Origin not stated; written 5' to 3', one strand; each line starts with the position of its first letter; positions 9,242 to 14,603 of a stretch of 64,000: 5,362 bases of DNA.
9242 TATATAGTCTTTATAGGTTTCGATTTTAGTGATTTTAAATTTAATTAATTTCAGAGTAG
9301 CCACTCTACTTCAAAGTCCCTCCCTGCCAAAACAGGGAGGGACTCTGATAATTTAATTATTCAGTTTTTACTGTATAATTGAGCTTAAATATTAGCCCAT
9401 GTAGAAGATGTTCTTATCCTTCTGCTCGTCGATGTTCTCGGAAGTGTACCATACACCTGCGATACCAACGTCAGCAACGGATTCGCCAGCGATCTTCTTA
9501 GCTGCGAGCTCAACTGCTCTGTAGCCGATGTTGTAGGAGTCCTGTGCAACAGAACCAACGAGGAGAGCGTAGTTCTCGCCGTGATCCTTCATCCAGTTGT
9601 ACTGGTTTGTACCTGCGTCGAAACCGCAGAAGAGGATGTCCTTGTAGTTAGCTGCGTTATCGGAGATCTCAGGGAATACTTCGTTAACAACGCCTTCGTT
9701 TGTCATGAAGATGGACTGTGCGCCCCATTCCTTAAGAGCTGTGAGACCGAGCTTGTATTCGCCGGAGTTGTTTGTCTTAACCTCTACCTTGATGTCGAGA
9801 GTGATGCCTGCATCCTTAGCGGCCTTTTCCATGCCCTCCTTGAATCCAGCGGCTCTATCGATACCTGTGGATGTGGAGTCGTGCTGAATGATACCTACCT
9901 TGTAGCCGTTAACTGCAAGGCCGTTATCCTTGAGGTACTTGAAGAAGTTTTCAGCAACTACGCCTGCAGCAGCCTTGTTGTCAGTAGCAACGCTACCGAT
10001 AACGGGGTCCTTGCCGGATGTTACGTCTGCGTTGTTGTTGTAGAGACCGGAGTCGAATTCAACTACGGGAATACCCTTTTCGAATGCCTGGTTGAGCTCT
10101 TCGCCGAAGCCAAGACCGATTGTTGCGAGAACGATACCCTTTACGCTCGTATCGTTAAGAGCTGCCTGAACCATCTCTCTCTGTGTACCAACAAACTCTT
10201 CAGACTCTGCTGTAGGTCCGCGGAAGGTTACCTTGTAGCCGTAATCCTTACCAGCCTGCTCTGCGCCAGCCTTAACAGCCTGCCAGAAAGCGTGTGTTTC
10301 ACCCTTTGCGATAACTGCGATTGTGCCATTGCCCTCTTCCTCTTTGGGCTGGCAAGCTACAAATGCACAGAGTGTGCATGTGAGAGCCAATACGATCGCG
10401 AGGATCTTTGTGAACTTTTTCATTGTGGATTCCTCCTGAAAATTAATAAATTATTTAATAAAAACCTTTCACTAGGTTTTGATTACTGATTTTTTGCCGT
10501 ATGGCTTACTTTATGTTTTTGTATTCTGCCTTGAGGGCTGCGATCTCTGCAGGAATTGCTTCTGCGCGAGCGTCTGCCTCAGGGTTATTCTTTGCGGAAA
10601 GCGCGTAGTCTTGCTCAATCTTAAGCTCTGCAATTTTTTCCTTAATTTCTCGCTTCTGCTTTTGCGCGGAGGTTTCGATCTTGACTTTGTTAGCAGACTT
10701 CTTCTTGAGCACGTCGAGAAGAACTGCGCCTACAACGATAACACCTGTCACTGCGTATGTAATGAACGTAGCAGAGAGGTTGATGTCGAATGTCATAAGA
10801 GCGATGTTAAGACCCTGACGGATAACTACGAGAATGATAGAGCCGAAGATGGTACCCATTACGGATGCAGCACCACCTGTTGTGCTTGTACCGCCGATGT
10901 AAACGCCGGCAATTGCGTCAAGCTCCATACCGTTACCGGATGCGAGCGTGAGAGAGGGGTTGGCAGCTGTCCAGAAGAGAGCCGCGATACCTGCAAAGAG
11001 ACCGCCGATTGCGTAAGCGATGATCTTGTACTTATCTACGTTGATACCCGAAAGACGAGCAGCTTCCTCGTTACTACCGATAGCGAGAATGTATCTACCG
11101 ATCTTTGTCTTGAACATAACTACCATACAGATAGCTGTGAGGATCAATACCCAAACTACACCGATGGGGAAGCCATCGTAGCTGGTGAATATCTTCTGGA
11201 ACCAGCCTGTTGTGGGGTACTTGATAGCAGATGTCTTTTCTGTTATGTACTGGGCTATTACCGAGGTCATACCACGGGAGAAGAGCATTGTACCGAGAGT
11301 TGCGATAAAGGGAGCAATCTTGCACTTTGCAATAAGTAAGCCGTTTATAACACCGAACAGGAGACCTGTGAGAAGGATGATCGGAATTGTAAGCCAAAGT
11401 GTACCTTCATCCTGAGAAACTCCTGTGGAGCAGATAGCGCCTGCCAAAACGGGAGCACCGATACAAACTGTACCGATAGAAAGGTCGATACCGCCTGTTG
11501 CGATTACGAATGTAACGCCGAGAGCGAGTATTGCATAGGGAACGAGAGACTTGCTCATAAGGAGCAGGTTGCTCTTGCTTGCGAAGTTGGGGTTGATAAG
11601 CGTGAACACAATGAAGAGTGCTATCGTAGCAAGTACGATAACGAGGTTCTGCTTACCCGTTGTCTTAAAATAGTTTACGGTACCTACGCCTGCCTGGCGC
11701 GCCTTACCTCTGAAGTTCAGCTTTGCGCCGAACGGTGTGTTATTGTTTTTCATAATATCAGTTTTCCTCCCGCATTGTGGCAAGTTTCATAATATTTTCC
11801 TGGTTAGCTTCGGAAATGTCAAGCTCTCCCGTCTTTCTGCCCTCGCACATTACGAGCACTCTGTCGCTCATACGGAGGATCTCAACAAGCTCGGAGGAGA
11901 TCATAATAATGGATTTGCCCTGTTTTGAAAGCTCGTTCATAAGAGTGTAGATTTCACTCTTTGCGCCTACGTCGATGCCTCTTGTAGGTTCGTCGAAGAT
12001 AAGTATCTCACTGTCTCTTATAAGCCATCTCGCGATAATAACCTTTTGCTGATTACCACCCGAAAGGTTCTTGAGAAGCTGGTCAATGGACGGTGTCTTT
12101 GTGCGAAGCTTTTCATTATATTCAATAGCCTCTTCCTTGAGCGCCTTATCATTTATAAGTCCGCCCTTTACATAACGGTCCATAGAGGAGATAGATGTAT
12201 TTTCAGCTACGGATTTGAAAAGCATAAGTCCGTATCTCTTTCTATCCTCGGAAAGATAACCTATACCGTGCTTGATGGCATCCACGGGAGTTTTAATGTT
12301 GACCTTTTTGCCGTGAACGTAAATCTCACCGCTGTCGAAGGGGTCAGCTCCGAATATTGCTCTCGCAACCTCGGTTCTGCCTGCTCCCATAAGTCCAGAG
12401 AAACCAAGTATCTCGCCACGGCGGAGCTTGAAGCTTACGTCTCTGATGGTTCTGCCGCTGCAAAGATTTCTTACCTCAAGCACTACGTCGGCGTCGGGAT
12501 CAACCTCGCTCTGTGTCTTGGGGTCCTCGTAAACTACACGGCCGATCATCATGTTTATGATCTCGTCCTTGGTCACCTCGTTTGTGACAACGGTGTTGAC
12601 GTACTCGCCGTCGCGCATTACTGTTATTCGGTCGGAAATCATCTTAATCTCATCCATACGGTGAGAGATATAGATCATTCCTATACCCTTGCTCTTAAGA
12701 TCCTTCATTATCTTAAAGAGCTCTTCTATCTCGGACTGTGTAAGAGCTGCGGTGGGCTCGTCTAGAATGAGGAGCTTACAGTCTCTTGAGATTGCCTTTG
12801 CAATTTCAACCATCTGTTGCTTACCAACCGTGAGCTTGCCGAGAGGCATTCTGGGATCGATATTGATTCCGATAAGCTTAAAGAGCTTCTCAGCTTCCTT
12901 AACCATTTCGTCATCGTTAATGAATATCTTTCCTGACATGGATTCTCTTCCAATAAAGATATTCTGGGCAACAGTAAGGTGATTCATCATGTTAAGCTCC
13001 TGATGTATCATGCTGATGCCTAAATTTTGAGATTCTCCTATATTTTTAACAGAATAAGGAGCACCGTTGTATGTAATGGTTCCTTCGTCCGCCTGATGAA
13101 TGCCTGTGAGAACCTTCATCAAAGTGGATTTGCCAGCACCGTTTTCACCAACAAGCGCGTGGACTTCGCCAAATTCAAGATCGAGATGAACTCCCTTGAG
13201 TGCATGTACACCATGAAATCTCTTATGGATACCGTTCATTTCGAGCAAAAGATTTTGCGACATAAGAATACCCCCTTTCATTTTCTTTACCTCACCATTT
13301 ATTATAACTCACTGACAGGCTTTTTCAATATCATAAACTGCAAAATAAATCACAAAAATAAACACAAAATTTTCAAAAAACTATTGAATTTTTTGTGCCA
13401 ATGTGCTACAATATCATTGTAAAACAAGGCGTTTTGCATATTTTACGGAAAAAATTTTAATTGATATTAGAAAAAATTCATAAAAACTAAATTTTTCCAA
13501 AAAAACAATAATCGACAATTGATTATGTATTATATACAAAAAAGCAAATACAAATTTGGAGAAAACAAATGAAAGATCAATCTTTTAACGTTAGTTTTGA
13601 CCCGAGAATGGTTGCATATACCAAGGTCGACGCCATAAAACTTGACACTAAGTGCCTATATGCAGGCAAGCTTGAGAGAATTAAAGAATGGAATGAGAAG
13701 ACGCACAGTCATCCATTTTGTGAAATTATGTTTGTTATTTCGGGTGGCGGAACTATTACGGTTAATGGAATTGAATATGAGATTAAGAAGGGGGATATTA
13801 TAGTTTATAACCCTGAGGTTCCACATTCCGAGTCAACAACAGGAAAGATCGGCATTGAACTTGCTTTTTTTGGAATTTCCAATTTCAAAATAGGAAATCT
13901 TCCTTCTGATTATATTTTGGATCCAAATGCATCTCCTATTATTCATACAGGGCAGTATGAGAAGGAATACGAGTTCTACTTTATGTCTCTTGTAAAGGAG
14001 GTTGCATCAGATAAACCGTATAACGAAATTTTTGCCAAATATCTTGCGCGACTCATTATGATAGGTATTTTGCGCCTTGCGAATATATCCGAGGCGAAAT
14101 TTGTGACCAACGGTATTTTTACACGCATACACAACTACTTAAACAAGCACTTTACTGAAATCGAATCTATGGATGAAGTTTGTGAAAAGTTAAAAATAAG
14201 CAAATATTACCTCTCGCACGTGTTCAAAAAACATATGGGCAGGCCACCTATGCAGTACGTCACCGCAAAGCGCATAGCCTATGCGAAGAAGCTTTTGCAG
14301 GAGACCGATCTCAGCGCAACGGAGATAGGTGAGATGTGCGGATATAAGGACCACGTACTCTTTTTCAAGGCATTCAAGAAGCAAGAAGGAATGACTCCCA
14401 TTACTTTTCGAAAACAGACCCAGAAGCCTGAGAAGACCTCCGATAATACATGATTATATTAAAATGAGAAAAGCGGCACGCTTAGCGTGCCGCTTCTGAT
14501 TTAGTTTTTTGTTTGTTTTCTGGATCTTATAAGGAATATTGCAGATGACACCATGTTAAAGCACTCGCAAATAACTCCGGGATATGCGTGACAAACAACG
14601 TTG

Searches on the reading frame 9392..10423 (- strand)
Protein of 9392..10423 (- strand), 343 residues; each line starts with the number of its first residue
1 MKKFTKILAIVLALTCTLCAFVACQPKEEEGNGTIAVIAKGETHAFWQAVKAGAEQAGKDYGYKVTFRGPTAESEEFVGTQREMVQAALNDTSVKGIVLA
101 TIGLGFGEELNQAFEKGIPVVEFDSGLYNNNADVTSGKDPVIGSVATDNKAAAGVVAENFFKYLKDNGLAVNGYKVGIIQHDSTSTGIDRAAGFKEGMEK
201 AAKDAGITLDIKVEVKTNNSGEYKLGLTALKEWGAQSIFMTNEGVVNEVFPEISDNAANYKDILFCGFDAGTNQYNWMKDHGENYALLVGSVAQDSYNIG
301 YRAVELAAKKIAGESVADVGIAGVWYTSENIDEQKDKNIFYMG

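Call 55: search_protein_families(library=pfam, proteins=[window:9392-10423:-], max_evalue=0.00001)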
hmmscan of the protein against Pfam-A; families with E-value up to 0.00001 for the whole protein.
window:9392-10423:- (343 aa): 2 families
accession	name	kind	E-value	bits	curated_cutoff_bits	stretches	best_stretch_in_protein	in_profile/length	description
PF13407.12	Peripla_BP_4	-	1.4e-24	87.5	35.1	1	35-314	1-257/258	Periplasmic binding protein domain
PF00532.27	Peripla_BP_1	-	1.2e-07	31.9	22.2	1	33-218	2-164/281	Periplasmic binding proteins and sugar binding domain of LacI family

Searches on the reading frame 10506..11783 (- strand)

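Call 55: search_protein_families(library=pfam, proteins=[window:10506-11783:-], max_evalue=0.00001)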
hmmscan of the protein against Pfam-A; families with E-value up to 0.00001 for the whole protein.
window:10506-11783:- (425 aa): 1 family
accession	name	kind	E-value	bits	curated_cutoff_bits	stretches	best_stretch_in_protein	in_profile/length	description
PF02653.21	BPD_transp_2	-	1.3e-41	142.9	26.8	1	80-352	9-267/269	Branched-chain amino acid transport system / permease component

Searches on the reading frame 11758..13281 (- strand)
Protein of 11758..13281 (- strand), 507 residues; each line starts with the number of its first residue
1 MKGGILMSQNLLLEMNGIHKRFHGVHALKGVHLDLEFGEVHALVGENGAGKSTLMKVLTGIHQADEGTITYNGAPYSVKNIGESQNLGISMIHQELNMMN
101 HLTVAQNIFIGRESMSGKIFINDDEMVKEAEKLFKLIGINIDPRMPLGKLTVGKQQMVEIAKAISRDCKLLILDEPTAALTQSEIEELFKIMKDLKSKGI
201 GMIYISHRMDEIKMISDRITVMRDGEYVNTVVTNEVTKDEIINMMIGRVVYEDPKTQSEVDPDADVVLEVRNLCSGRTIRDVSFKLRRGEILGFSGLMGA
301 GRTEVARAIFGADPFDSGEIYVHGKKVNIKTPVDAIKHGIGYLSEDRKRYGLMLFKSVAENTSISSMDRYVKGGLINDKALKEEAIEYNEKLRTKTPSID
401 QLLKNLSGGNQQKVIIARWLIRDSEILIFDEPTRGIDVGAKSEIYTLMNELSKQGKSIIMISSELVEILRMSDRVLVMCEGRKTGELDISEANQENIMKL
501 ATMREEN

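Call 55: search_protein_families(library=pfam, proteins=[window:11758-13281:-], max_evalue=0.00001)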
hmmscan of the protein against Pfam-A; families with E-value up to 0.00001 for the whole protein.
window:11758-13281:- (507 aa): 3 families
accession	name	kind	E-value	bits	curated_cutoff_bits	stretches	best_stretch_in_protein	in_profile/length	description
PF00005.33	ABC_tran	-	9.1e-56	188.7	25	2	28-178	1-137/137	ABC transporter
PF13304.12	AAA_21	-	1.6e-11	45.3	27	0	40-73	1-34/304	AAA domain, putative AbiEii toxin, Type IV TA system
PF02463.25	SMC_N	-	1.5e-07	31.5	40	0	26-222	11-212/220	RecF/RecN/SMC N terminal domain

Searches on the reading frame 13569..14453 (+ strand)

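Call 55: search_protein_families(library=pfam, proteins=[window:13569-14453:+], max_evalue=0.00001)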
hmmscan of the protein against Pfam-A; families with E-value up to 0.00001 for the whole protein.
window:13569-14453:+ (294 aa): 4 families
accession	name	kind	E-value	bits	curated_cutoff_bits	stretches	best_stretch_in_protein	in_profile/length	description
PF12833.13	HTH_18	-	4.6e-22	78.5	33.6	1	205-283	2-80/80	Helix-turn-helix domain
PF00165.29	HTH_AraC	-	3.7e-11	43.3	26.6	0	193-231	3-41/42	Bacterial regulatory helix-turn-helix proteins, AraC family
PF07883.17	Cupin_2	-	4.7e-10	39.5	27.2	1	43-92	11-60/70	Cupin domain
PF02311.25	AraC_binding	-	2.5e-09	37.4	21.1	1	45-91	18-64/135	AraC-like ligand binding domain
